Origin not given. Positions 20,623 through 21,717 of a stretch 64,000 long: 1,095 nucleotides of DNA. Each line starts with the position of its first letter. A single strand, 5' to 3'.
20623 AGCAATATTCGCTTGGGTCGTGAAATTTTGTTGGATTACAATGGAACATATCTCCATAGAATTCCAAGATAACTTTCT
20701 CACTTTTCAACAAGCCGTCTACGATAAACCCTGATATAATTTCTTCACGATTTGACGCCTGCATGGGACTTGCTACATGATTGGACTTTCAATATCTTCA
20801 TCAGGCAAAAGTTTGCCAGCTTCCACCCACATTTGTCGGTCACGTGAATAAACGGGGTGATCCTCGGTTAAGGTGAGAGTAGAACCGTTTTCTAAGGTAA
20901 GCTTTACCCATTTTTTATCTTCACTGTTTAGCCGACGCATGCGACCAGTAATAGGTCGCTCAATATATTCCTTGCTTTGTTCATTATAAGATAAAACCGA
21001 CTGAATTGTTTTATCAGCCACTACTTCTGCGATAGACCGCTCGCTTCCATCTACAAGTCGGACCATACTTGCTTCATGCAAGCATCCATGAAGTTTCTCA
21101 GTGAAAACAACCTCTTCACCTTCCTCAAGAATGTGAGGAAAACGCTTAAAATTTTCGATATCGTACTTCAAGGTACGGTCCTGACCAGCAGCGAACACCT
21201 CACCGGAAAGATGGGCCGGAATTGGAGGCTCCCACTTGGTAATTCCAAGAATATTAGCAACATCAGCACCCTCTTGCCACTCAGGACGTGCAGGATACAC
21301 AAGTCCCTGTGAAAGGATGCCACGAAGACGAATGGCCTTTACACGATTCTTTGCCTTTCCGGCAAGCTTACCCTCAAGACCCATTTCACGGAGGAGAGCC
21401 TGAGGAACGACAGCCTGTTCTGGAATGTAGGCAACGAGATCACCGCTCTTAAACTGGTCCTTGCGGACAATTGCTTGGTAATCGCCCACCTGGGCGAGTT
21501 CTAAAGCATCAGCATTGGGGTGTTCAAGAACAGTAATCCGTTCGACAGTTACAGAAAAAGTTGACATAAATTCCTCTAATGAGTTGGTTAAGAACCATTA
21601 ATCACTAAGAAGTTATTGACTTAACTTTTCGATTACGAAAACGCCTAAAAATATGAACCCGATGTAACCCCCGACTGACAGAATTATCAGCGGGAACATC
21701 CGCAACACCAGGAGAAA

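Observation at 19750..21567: RNA ligase gene fractured by a split mini-intein, with a free-standing Vsr-like homing endonuclease between the halves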

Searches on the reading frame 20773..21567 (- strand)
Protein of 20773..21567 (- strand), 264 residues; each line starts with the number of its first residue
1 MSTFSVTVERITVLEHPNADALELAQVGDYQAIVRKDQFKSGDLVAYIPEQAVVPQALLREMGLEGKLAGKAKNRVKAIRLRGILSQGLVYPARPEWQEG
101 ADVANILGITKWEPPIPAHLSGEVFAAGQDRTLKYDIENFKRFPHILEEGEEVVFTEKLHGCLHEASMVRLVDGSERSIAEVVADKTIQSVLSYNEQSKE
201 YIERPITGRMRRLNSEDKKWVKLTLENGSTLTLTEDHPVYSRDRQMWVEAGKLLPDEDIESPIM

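Call 3: search_protein_families(library=pfam, proteins=[window:20773-21567:-], max_evalue=1)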
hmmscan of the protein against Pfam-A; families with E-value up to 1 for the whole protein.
window:20773-21567:- (264 aa): 5 families
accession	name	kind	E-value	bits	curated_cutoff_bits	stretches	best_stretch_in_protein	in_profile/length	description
PF21189.3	PHA02142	-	5.7e-13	49.6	27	1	6-92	2-91/92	PHA02142 OB-fold domain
PF01079.26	Hint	-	1.6e-07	31.6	29.7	1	157-245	8-92/213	Hint module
PF14890.11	Intein_splicing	-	0.0027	18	35.8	1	171-249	3-80/155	Intein splicing domain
PF07591.16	PT-HINT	-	0.0028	18.3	27.7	1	168-253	1-81/137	Pretoxin HINT domain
PF20579.4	LapA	-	0.17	12.7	27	0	213-236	25-48/99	LapA domain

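Call 4: search_protein_families(library=ncbifam, proteins=[window:20773-21567:-], max_evalue=1)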
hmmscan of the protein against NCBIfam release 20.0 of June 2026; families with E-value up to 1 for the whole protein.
window:20773-21567:- (264 aa): 7 families
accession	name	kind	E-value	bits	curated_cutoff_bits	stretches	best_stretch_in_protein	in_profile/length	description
TIGR02306.1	RNA_lig_DRB0094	equivalog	1.9e-43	148.7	151.15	1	5-162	3-170/341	RNA ligase (ATP)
TIGR01445.1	intein_Nterm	domain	7.2e-07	30.1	24.5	1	162-240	1-82/83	intein N-terminal splicing region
NF005852.0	PRK07773.1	equivalog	0.00031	19.2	780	1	161-258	397-489/886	replicative DNA helicase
NF038162.1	RtcB_rel_intein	exception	0.00038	18.6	1150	1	161-243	94-173/961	intein-containing RtcB family protein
NF052663.1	RtcB_rel_intein2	exception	0.00096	18.1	1050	1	161-256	77-167/626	intein-containing RctB family protein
NF038098.1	GyrA_w_intein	exception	0.023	12.5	1850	1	161-240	116-194/1232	intein-containing DNA gyrase subunit A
NF038136.1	rSAM_Rv_intein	exception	0.12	11.2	700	1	162-241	76-150/574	intein-containing Rv2578c family radical SAM protein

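Call 5: search_protein_families(library=phrogs, proteins=[window:20773-21567:-], max_evalue=0.01)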
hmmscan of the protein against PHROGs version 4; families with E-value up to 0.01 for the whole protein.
window:20773-21567:- (264 aa): 2 families
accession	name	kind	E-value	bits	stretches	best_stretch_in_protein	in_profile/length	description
phrog_968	-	DNA, RNA and nucleotide metabolism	2.8e-29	103.3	1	5-171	10-204/398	RNA ligase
phrog_16259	-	DNA, RNA and nucleotide metabolism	1.1e-05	25.9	1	188-259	253-326/330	DNA helicase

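Call 18: find_homologous_proteins(query=window:20773-21567:-)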
Query window:20773-21567:- (264 aa): 4169 proteins with E <= 0.001 among 5778 candidates; the best 120 are listed.
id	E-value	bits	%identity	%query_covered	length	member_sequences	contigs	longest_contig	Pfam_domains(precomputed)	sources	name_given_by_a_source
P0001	1.2e-170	583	100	100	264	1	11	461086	PF01079.26,PF21189.4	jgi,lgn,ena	-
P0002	1.2e-137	475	80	100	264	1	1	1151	PF01079.26,PF21189.4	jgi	jgi:hypothetical protein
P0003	1.5e-116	406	73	93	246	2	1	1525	PF01079.26,PF21189.4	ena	-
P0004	1.5e-96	341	60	100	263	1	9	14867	PF21189.4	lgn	-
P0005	1.2e-93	331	61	100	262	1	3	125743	PF21189.4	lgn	-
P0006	7.5e-93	329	54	100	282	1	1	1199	PF21189.4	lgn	-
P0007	8.5e-90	319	89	62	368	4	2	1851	PF09414.16,PF21189.4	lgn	-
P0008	9.7e-90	318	55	99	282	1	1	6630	PF01079.26,PF21189.4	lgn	-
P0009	3.5e-89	317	88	62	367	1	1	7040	PF09414.16,PF21189.4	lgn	-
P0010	9.3e-89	315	84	62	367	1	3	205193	PF09414.16,PF21189.4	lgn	-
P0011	3.7e-87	310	84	62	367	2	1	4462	PF09414.16,PF21189.4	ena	-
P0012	4.1e-87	310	51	100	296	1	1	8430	PF21189.4,PF14890.12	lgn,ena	-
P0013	6.2e-87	309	53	100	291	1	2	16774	PF01079.26,PF21189.4,PF14890.12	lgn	-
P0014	2.7e-84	301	84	62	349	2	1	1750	PF09414.16,PF21189.4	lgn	-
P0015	2.4e-83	297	50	100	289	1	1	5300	PF01079.26,PF21189.4,PF14890.12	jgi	jgi:hypothetical protein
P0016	2.1e-82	294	55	100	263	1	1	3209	PF21189.4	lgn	-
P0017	6.5e-82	293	50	100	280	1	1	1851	PF01079.26,PF21189.4,PF14890.12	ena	-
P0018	8.2e-82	292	50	100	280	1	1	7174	PF01079.26,PF21189.4,PF14890.12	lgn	-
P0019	8.8e-82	292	80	62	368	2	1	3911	PF09414.16,PF21189.4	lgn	-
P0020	1.5e-81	292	50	100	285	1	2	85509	PF21189.4,PF14890.12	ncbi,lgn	-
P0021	2.1e-81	291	50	100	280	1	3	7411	PF01079.26,PF21189.4,PF14890.12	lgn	-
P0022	3.5e-81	290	79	62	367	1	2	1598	PF09414.16,PF21189.4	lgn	-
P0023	6.6e-81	289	52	99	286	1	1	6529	PF21189.4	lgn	-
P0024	1.1e-80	289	50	100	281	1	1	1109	PF01079.26,PF21189.4,PF14890.12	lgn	-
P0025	1.5e-80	288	79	62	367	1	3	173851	PF09414.16,PF21189.4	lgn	-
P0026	4.5e-80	287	76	64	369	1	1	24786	PF09414.16,PF21189.4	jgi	-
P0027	7.4e-80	286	79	62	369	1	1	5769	PF09414.16,PF21189.4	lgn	-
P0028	6.1e-79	283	79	62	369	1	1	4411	PF09414.16,PF21189.4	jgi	-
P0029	1.5e-78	282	48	99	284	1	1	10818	PF01079.26,PF21189.4,PF14890.12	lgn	-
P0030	1.4e-77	279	75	61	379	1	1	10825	PF09414.16,PF21189.4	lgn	-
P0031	7.7e-77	276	76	61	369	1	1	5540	PF09414.16,PF21189.4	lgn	-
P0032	3.8e-76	274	73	62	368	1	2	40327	PF09414.16,PF21189.4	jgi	jgi:RNA ligase (TIGR02306 family)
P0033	7.6e-75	270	74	62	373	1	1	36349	PF09414.16,PF21189.4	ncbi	-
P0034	8.0e-74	266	73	64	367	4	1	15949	PF09414.16,PF21189.4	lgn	-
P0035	1.5e-73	265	71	62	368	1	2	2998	PF09414.16,PF21189.4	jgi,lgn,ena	-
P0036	2.2e-73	265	50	97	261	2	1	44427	PF21189.4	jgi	jgi:tRNA-binding EMAP/Myf-like protein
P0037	2.4e-72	261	74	62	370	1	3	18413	PF09414.16,PF21189.4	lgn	-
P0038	2.6e-71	258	48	100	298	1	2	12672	PF01079.26,PF21189.4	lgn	-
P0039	2.8e-70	255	72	61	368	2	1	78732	PF09414.16,PF21189.4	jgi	jgi:RNA ligase (TIGR02306 family)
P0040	5.1e-70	254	48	100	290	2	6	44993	PF01079.26,PF21189.4,PF14890.12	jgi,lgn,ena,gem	-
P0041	5.7e-70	254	66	64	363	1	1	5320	PF09414.16,PF21189.4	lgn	-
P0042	6.7e-70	253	67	64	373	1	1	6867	PF09414.16,PF21189.4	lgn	-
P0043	1.2e-69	253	49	100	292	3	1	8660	PF01079.26,PF21189.4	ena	-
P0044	2.8e-69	251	72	61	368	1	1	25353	PF09414.16,PF21189.4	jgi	jgi:RNA ligase (TIGR02306 family)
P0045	9.3e-69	250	46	100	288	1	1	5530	PF01079.26,PF21189.4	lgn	-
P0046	2.1e-68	248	48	100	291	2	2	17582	PF01079.26,PF21189.4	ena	-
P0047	2.1e-68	248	69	61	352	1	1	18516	PF09414.16,PF21189.4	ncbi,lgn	-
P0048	2.2e-68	248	64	64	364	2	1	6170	PF09414.16,PF21189.4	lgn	-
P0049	2.7e-68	248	52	86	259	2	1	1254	PF21189.4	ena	-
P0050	5.0e-68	247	66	64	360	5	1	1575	PF09414.16,PF21189.4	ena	-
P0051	6.7e-68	247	48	100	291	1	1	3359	PF01079.26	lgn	-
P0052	9.8e-68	246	43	100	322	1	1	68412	PF21189.4,PF14890.12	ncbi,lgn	-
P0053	1.0e-67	246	66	61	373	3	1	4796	PF09414.16,PF21189.4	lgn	-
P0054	1.0e-67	246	64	64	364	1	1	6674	PF09414.16,PF21189.4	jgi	-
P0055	1.3e-67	246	70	61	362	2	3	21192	PF09414.16,PF21189.4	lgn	-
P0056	2.3e-67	245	67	61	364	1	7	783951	PF09414.16,PF21189.4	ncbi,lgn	-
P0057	2.6e-67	245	61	72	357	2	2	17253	PF09414.16,PF21189.4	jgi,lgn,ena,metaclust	metaclust:\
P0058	2.9e-67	245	70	61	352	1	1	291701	PF09414.16,PF21189.4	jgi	-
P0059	3.2e-67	245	54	83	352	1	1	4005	PF09414.16,PF21189.4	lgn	-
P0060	4.3e-67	244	66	61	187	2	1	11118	PF21189.4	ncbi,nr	ncbi:MAG: RNA ligase (ATP), partial [Myxococcales bacterium]|nr:RNA ligase (ATP) [Myxococcales bacte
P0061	4.9e-67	244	67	62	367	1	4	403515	PF09414.16,PF21189.4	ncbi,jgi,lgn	-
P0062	6.1e-67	244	68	61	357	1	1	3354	PF09414.16,PF21189.4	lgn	-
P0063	7.5e-67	243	67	61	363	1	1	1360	PF09414.16,PF21189.4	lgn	-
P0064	8.6e-67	243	64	64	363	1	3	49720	PF09414.16,PF21189.4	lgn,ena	-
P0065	9.1e-67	243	68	62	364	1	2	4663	PF09414.16,PF21189.4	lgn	-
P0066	1.1e-66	243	64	64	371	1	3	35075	PF09414.16,PF21189.4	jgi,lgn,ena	-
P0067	1.9e-66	242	70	61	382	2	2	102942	PF09414.16,PF21189.4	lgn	-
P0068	2.7e-66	242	64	64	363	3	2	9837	PF09414.16,PF21189.4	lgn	-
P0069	3.4e-66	241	69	62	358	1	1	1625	PF09414.16,PF21189.4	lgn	-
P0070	3.4e-66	241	70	61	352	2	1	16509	PF09414.16,PF21189.4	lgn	-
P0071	3.9e-66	241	70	61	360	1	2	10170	PF09414.16,PF21189.4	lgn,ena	-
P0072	4.2e-66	241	69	61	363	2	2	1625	PF09414.16,PF21189.4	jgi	jgi:RNA ligase (TIGR02306 family)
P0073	6.0e-66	240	68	61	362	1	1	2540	PF09414.16,PF21189.4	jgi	jgi:RNA ligase (TIGR02306 family)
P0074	6.4e-66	240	39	100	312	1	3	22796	PF21189.4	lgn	-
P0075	8.7e-66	240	72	61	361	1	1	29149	PF09414.16,PF21189.4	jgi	jgi:RNA ligase (TIGR02306 family)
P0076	1.0e-65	240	66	61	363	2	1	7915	PF09414.16,PF21189.4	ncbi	-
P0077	2.0e-65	239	66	61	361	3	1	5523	PF09414.16,PF21189.4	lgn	-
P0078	2.7e-65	238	62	72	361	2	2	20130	PF09414.16,PF21189.4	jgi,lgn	jgi:RNA ligase (TIGR02306 family)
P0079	2.8e-65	238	67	62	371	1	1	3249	PF09414.16,PF21189.4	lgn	-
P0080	3.1e-65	238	64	64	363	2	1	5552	PF09414.16,PF21189.4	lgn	-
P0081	3.4e-65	238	64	61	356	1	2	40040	PF09414.16,PF21189.4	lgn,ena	-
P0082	3.5e-65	238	66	64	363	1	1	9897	PF09414.16,PF21189.4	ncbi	-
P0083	4.7e-65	237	64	64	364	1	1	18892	PF09414.16,PF21189.4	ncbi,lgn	-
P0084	5.7e-65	237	66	61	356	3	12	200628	PF09414.16,PF21189.4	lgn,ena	-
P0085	6.5e-65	237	69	61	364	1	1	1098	PF09414.16,PF21189.4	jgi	jgi:RNA ligase (TIGR02306 family)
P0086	6.7e-65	237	46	100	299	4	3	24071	PF01079.26,PF21189.4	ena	-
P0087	7.6e-65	237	66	61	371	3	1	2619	PF09414.16,PF21189.4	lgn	-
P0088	8.5e-65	237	63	66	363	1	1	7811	PF09414.16,PF21189.4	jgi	jgi:RNA ligase (TIGR02306 family)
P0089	9.4e-65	237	60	67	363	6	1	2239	PF09414.16,PF21189.4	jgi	jgi:RNA ligase (TIGR02306 family)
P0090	1.1e-64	236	67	62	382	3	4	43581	PF09414.16,PF21189.4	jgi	jgi:hypothetical protein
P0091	1.1e-64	236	63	64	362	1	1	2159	PF09414.16,PF21189.4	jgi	-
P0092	1.6e-64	236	64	64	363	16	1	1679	PF09414.16,PF21189.4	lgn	-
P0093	1.6e-64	236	67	62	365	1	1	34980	PF09414.16,PF21189.4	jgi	-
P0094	1.8e-64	236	52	91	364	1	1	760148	PF09414.16,PF21189.4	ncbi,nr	ncbi:MAG: RNA ligase (ATP) [Alphaproteobacteria bacterium]|nr:RNA ligase (ATP) [Alphaproteobacteria 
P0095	2.1e-64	235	63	64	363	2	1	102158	PF09414.16,PF21189.4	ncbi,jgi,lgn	-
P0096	2.3e-64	235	68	61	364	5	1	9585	PF09414.16,PF21189.4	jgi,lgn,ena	-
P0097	2.7e-64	235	65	61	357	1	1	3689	PF09414.16,PF21189.4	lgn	-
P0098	3.0e-64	235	65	62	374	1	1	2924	PF09414.16,PF21189.4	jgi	jgi:RNA ligase (TIGR02306 family)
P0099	3.1e-64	235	70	61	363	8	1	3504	PF09414.16,PF21189.4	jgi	jgi:RNA ligase (TIGR02306 family)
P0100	3.9e-64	234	47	100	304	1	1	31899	PF01079.26,PF21189.4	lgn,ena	-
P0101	5.1e-64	234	67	61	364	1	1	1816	PF09414.16,PF21189.4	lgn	-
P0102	5.3e-64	234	66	61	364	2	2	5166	PF09414.16,PF21189.4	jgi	-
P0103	5.3e-64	234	66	61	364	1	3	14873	PF09414.16,PF21189.4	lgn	-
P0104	5.9e-64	234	47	100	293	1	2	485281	PF01079.26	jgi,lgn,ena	jgi:RNA ligase (TIGR02306 family)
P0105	6.1e-64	234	52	81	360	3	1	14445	PF09414.16,PF21189.4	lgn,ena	-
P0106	6.8e-64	234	60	67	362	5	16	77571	PF09414.16,PF21189.4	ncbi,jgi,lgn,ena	-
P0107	6.9e-64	234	65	61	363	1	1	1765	PF09414.16,PF21189.4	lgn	-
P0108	7.2e-64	234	67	61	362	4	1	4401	PF09414.16,PF21189.4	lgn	-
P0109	7.8e-64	233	62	64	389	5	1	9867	PF09414.16,PF21189.4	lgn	-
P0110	8.3e-64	233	63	64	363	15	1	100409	PF09414.16,PF21189.4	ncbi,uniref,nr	ncbi:RNA ligase (ATP) [Nannocystis sp. SCPEA4]|uniref:RNA ligase (ATP) n=1 Tax=Nannocystis sp. SCPEA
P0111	9.0e-64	233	66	61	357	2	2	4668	PF09414.16,PF21189.4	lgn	-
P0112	1.0e-63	233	65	61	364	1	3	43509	PF09414.16,PF21189.4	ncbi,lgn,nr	ncbi:MAG: RNA ligase (ATP) [Myxococcales bacterium]|nr:RNA ligase (ATP) [Myxococcales bacterium]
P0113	1.3e-63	233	60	71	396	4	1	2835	PF09414.16,PF21189.4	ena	-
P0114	1.3e-63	233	58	71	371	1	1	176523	PF09414.16,PF21189.4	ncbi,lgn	-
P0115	1.4e-63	233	67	61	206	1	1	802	PF21189.4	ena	-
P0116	1.4e-63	233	66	61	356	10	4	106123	PF09414.16,PF21189.4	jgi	jgi:RNA ligase (TIGR02306 family)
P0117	1.7e-63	232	62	64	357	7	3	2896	PF09414.16,PF21189.4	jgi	jgi:RNA ligase (TIGR02306 family)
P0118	1.8e-63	232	68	61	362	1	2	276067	PF09414.16,PF21189.4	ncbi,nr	ncbi:MAG: RNA ligase (ATP) [Alphaproteobacteria bacterium]|nr:RNA ligase (ATP) [Alphaproteobacteria 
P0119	2.3e-63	232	63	64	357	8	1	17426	PF09414.16,PF21189.4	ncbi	-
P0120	2.8e-63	232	65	61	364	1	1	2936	PF09414.16,PF21189.4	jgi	jgi:RNA ligase (TIGR02306 family)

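Call 19: find_encoding_contigs(protein=window:20773-21567:-, flank=5000, max_places=6)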
Protein window:20773-21567:- (264 aa): 19 contigs read that carry it; 5 places shown.
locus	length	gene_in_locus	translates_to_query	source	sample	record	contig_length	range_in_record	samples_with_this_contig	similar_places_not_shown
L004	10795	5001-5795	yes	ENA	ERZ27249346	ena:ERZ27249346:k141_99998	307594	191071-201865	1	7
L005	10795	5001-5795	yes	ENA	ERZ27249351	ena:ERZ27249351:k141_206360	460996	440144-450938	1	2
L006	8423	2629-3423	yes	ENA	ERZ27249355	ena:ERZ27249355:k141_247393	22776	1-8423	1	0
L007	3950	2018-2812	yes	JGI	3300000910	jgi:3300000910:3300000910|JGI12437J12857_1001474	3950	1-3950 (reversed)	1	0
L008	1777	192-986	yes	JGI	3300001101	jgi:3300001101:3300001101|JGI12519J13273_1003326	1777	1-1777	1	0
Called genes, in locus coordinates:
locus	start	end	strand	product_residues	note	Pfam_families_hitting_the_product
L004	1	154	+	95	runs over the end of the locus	-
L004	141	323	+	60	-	-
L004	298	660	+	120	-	-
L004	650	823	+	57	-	-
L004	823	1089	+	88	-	PF13858:DUF4199 (weak)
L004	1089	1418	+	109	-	-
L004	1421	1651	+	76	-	-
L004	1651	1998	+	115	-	-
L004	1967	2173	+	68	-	-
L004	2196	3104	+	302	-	-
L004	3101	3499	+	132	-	-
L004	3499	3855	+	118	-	-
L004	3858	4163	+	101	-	-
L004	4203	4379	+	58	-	-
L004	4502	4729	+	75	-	-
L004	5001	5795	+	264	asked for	PF21189:PHA02142, PF01079:Hint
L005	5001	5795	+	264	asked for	PF21189:PHA02142, PF01079:Hint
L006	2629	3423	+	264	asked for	PF21189:PHA02142, PF01079:Hint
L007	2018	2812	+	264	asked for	PF21189:PHA02142, PF01079:Hint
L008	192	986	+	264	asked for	PF21189:PHA02142, PF01079:Hint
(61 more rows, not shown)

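Call 25: find_related_loci(query=A1, collection=viral_contigs, flank=3000)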
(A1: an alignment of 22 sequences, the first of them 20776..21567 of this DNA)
Query A1 (264 aa) in viral_contigs; peptide patterns used: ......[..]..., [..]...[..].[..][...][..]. (x = any residue, [..] = any of these).
137 stretches matched a pattern; 130 encode a relative of the query (tblastn E <= 1e-3); the best 80 are kept; 80 distinct loci.
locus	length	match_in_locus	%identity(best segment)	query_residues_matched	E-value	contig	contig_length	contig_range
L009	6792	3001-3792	73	1-264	9e-134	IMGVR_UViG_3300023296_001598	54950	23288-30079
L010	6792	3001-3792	73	1-264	9e-134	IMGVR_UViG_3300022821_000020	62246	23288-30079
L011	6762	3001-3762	51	1-257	9e-81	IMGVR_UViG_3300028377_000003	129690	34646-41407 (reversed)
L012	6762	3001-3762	51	1-257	9e-81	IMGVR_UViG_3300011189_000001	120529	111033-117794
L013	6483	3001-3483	68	1-161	7e-74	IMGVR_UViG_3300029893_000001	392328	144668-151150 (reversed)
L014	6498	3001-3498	61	1-163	4e-66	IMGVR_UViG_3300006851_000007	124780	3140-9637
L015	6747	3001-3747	45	1-240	1e-65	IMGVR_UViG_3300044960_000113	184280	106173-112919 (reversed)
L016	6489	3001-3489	60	1-163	7e-64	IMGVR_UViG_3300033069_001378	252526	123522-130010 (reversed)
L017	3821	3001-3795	43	1-240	9e-64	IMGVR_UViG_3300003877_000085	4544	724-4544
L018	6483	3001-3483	60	1-161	4e-63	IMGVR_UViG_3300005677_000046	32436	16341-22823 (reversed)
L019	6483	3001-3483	60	1-161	4e-63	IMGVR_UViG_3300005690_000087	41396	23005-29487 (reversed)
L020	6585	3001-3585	56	1-162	2e-62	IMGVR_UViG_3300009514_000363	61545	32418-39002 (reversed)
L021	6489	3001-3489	59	1-163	2e-62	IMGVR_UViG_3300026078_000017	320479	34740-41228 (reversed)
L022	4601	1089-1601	57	1-173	2e-62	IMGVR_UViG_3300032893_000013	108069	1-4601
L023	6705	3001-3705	46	1-248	2e-61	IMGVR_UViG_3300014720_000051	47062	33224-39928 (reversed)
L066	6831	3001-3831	33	1-253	1e-38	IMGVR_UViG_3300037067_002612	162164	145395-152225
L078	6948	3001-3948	32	1-261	4e-43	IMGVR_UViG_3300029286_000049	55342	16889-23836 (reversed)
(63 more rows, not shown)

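Call 40: list_cluster_members(proteins=[P0001, P0020, P0052, P0104, P0040])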
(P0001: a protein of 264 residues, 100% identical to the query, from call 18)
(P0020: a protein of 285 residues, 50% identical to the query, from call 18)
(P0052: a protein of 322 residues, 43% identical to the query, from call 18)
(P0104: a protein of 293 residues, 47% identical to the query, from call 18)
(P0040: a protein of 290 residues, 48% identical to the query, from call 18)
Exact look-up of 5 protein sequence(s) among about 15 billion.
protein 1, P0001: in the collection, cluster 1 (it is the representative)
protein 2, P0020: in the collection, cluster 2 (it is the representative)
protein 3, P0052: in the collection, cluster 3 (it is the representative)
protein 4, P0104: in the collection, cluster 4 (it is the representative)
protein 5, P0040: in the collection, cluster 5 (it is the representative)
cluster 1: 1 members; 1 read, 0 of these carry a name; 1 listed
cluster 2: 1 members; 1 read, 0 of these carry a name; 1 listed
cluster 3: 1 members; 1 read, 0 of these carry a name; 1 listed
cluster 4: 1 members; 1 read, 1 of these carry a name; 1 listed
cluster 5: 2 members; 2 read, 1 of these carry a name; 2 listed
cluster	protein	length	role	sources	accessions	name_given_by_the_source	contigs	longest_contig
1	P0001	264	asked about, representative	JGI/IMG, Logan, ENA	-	-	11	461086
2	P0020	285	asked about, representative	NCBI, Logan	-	-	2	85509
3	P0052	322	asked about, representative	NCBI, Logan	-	-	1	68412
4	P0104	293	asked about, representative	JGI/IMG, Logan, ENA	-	RNA ligase (TIGR02306 family)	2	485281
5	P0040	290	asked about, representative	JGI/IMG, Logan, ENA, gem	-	-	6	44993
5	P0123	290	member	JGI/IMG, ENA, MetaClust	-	\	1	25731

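Call 59: find_encoding_contigs(protein=P0010, flank=5000, max_places=2)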
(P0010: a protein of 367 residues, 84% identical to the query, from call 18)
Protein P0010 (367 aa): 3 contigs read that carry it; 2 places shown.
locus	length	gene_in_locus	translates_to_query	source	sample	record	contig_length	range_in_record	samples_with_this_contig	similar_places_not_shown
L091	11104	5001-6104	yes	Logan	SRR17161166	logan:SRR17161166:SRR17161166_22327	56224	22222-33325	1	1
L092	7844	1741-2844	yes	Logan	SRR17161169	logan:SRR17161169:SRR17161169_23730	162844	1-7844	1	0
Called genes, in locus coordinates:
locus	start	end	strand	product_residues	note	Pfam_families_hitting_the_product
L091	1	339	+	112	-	-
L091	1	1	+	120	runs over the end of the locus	-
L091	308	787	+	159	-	PF17653:DUF5522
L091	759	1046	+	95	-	PF09394:Inhibitor_I42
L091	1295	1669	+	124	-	-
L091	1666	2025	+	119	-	-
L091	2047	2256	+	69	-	-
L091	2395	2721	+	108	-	PF00889:EF_TS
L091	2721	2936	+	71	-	-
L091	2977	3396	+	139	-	-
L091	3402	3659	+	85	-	-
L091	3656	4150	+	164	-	-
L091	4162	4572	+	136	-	-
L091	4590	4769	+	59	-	-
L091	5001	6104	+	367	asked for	PF21189:PHA02142, PF09414:RNA_ligase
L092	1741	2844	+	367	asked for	PF21189:PHA02142, PF09414:RNA_ligase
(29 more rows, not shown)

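Call 60: find_encoding_contigs(protein=P0009, flank=5000, max_places=2)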
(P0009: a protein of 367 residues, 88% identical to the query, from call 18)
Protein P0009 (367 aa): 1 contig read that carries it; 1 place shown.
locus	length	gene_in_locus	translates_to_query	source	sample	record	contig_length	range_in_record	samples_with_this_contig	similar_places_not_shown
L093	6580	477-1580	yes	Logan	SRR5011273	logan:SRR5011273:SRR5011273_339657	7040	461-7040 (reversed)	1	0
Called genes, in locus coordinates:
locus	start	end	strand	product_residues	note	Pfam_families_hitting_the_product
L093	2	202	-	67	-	?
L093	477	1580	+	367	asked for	PF21189:PHA02142, PF09414:RNA_ligase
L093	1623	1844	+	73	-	-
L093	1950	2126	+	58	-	-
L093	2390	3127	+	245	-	PF00587:tRNA-synt_2b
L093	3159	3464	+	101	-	-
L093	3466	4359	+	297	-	-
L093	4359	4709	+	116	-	-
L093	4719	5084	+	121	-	-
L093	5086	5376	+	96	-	-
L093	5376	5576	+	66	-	-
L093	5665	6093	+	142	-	-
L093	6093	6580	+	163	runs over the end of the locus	PF00533:BRCT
